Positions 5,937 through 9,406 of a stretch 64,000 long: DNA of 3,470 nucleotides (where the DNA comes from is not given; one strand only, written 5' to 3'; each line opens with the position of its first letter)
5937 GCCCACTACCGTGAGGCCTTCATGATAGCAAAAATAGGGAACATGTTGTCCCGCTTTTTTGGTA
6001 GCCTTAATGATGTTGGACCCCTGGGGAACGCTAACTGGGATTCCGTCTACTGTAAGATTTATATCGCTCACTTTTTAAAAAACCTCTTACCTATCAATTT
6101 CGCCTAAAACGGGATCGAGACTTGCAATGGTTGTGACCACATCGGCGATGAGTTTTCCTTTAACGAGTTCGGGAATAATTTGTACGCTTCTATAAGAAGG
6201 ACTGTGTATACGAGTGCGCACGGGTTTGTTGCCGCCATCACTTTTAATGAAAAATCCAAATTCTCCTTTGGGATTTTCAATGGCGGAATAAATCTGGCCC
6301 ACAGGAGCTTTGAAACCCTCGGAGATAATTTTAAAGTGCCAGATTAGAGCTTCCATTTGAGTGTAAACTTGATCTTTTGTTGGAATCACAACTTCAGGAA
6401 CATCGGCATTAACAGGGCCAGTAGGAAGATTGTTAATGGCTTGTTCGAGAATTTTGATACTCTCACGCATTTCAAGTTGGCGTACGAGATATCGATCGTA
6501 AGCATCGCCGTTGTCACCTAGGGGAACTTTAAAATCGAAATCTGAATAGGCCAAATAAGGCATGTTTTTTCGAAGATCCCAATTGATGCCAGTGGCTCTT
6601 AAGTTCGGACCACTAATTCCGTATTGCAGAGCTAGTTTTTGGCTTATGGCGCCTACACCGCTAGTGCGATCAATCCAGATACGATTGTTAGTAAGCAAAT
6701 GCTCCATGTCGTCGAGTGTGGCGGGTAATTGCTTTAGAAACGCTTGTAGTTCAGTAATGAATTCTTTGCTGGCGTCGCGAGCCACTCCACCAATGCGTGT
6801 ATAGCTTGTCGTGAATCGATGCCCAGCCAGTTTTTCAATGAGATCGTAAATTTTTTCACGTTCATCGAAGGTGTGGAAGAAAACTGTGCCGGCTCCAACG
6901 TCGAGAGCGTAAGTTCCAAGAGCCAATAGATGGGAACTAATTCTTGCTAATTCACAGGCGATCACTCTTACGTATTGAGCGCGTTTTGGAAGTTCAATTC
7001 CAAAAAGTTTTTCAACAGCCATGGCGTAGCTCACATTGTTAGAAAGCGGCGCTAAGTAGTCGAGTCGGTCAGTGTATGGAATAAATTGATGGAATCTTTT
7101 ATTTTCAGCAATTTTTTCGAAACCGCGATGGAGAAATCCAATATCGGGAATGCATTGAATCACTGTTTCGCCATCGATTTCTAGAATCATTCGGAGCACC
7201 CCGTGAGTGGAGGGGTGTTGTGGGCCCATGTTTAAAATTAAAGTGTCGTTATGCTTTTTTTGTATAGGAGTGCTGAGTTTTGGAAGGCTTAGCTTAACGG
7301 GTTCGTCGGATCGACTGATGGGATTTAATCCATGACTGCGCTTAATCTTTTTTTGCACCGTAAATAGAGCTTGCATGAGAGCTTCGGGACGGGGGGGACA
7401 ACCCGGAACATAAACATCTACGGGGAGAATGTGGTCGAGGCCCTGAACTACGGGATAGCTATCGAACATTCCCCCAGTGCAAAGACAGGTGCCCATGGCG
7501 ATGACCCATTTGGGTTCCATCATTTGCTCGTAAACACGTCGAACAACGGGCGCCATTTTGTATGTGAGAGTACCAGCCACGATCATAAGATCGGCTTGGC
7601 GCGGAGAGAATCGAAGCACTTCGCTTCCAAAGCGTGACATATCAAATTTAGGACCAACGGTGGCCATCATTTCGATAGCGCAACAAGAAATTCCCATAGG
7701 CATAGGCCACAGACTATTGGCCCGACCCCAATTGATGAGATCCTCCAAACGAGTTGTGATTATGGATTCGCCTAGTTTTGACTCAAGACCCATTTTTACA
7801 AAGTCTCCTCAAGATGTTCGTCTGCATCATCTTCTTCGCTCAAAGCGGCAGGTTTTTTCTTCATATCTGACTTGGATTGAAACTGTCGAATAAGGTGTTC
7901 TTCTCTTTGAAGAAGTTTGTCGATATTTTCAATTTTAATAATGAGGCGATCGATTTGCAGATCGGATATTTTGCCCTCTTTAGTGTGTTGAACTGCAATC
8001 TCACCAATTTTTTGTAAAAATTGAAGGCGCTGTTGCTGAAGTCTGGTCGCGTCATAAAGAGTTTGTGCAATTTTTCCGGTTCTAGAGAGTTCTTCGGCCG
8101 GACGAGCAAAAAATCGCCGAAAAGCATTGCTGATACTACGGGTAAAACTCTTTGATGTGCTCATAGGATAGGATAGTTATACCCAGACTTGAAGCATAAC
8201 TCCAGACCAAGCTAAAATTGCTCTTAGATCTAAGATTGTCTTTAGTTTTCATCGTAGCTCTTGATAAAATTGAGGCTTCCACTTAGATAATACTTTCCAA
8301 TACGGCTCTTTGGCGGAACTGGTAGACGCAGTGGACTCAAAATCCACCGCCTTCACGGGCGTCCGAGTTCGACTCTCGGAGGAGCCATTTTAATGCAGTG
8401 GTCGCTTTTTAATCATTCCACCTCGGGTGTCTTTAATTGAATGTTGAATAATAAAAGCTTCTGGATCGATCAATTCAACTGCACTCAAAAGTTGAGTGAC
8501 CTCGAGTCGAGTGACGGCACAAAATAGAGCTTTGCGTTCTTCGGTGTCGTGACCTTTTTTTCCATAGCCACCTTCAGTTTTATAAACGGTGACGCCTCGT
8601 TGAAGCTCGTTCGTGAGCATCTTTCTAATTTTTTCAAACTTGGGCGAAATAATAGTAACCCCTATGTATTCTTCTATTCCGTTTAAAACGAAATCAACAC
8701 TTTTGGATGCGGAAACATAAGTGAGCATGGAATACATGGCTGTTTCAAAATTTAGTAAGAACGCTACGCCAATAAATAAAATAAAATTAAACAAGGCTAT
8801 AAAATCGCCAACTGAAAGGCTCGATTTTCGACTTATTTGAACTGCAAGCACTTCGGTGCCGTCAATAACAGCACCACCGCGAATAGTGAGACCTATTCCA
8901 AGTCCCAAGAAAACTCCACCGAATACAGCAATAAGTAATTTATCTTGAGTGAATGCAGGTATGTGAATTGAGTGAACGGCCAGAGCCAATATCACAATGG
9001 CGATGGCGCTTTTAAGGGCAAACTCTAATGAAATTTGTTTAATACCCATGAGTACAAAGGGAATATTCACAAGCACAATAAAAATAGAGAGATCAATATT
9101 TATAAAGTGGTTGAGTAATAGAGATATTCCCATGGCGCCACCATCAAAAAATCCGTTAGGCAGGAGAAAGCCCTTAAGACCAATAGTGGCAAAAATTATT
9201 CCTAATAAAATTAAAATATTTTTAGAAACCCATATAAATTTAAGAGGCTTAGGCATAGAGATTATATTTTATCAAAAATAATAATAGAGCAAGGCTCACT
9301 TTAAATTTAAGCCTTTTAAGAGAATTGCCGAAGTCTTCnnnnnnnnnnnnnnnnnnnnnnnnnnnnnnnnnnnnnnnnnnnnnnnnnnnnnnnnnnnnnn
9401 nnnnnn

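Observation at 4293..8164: Orphan complex-I-like module: a NuoB-NuoD fusion plus a truncated NuoG-like protein, without NuoC/E/F or membrane subunits nearby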

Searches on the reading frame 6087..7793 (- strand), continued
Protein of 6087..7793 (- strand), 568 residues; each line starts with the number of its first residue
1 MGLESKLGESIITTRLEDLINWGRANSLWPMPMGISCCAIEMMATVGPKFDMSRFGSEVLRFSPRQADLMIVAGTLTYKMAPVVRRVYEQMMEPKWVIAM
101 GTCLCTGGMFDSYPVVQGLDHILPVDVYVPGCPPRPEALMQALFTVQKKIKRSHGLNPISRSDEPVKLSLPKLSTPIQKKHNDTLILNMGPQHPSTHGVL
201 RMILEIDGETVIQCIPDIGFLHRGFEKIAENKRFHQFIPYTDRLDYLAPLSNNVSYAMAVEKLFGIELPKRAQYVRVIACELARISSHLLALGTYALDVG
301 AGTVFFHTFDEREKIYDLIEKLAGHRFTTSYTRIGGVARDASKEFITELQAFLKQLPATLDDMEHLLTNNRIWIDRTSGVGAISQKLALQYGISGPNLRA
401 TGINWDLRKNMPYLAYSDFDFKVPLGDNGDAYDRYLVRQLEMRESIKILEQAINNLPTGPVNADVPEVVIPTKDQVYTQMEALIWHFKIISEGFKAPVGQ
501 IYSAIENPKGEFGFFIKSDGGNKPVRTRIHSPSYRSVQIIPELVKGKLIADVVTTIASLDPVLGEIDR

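Call 65: search_solved_structures(query=window:6087-7793:-, max_evalue=1e-40, show_alignments=0)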
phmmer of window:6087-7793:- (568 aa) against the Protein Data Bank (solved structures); distinct sequences matched with E-value up to 1e-40: 93 (the best 60 are shown).
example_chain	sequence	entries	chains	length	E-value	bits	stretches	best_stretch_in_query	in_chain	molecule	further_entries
8ba0_D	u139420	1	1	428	1.6e-123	416.3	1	174-568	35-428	Complex I-49kD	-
8b9z_D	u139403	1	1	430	1.6e-123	416.3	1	174-568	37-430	Complex I-49kD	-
8esw_S2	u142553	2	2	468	2.1e-123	415.9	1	174-568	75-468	Complex I-49kD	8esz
7arc_D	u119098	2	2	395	3.5e-122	411.8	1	184-568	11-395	ND7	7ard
2fug_4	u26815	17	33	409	9.5e-122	410.4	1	179-568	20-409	NADH-quinone oxidoreductase chain 4 | NADH-QUINONE OXIDOREDUCTASE SUBUNIT 4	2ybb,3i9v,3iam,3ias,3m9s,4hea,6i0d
9f5x_E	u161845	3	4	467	1.3e-120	406.7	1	181-568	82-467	NADH:ubiquinone oxidoreductase 49 kD subunit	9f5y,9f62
6g2j_D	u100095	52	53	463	3.7e-120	405.2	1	180-568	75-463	NADH dehydrogenase [ubiquinone] iron-sulfur protein 2, mitochondrial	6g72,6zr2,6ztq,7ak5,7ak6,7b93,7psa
7q5y_B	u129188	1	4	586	7.9e-120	404.1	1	177-568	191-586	NADH-quinone oxidoreductase subunit C/D 2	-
5lnk_4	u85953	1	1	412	1.8e-119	402.9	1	184-568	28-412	Mitochondrial complex I, 49 kDa subunit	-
6q9b_S2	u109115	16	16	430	2.1e-119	402.6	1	184-568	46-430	NADH:ubiquinone oxidoreductase core subunit S2,NADH:ubiquinone oxidoreductase core subunit | NDUFS2 | NDUFB11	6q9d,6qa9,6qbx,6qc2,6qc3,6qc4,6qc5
6zk9_4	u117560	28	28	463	2.8e-119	402.3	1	184-568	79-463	Mitochondrial complex I, 49 kDa subunit | Mitochondrial complex I, ND4L subunit | Complex I-49kD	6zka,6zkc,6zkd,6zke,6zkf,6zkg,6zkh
7dgq_B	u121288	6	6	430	2.9e-119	402.2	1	184-568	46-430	NADH dehydrogenase [ubiquinone] iron-sulfur protein 2, mitochondrial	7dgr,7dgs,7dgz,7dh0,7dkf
5lc5_D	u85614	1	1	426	5.4e-119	401.3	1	184-568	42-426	NADH dehydrogenase [ubiquinone] iron-sulfur protein 2, mitochondrial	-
5ldw_D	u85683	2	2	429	5.5e-119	401.3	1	184-568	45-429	NADH dehydrogenase [ubiquinone] iron-sulfur protein 2, mitochondrial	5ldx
5o31_D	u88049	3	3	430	5.6e-119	401.3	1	184-568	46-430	NADH dehydrogenase [ubiquinone] iron-sulfur protein 2, mitochondrial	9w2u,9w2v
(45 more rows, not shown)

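Call 74: predict_structure(alignment_id=A1)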
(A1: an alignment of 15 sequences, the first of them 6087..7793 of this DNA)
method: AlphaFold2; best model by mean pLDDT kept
length: 568 residues; sequences in the alignment: 15
mean_pLDDT: 61.1   pTM: 0.66
mean pLDDT of the five models: 61.1, 60.8, 58.5, 55.4, 52.1
residues with pLDDT >= 90: 84; 70-90: 141; 50-70: 130; < 50: 213
segments of 3 or more residues with pLDDT < 50: 1-69, 74-80, 101-111, 127-137, 152-179, 190-198, 219-248, 326-330, 467-494, 523-530, 563-568
pLDDT, mean of each block of 10 residues (from residue 1): 39 43 37 35 27 27 38 48 55 59 40 59 52 42 54 40 31 39 62 42 78 68 29 31 40 65 77 90 85 72 71 78 57 72 93 93 84 85 90 87 88 85 94 93 96 93 59 38 33 50 64 57 44 71 85 80 41
secondary structure, 60 per line:
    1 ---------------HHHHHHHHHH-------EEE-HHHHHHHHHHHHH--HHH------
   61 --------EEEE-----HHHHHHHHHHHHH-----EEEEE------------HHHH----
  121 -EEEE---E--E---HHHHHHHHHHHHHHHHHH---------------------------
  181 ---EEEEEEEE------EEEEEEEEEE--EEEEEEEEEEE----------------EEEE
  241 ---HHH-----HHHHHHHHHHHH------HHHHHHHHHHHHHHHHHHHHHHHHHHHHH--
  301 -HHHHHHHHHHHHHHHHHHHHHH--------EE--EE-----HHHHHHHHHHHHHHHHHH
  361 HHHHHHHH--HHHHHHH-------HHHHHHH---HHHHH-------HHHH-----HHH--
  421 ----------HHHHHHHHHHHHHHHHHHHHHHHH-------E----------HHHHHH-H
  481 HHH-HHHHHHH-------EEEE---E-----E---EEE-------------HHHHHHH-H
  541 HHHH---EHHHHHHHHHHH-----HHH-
elements in order: H16-25 E33-35 H37-49 E69-72 H78-90 E96-100 H113-116 E122-125 H136-153 E184-191 E198-207 E210-220 E237-240 H252-263 H270-298 H302-323 H343-368 H371-377 H385-391 H395-399 H407-410 H431-454 H473-478 H480-483 H485-491 E499-502 E516-518 H532-538 H540-544 H549-559

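Call 84: search_protein_representatives(protein=window:6087-7793:-)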
Query: 568 residues. Proteins with E-value up to 0.001 (for the whole library): 27208; up to 1e-10: 15578; up to 1e-30: 3580. The best 150 are listed.
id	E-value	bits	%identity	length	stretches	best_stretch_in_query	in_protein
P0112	1.9e-229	779.2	59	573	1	7-568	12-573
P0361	1.7e-179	614.3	48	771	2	181-568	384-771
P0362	1.0e-162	558.9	48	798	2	185-568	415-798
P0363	8.3e-159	546.0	51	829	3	167-463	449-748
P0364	7.2e-139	480.2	53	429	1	181-568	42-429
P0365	1.0e-138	479.7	55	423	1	181-568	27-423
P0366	3.2e-129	448.3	51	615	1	181-568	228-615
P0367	1.3e-125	436.4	50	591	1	167-568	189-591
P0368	1.4e-124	433.0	50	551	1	161-568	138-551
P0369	2.0e-122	425.9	49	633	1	172-568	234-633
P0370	4.1e-121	421.6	48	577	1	181-568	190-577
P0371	5.0e-121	421.3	48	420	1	184-568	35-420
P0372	6.0e-121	421.0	49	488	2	185-477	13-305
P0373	1.0e-114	400.5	48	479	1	184-568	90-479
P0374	1.9e-114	399.6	53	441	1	181-496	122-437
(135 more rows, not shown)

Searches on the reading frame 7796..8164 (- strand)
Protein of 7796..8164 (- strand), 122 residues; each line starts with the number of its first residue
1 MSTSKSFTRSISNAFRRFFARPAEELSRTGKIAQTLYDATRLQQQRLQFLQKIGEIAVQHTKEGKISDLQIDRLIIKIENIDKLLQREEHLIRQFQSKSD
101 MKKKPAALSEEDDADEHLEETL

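Call 5: search_protein_families(library=pfam, proteins=[window:7796-8164:-])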
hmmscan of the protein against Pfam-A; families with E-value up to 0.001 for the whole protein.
window:7796-8164:- (122 aa): 0 families

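Call 6: search_protein_families(library=ncbifam, proteins=[window:7796-8164:-])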
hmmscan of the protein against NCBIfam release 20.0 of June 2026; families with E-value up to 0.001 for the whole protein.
window:7796-8164:- (122 aa): 0 families

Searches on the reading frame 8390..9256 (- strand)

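Call 5: search_protein_families(library=pfam, proteins=[window:8390-9256:-])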
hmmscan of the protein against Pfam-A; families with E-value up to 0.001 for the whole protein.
window:8390-9256:- (288 aa): 2 families
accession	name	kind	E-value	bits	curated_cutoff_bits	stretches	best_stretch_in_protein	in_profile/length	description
PF02588.21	YitT_membrane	-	3.2e-53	180.6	24.3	1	14-214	3-204/205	Uncharacterised 5xTM membrane BCR, YitT family COG1284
PF10035.14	DUF2179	-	4.9e-15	55.5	22.8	1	220-279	1-55/55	Uncharacterized protein conserved in bacteria (DUF2179)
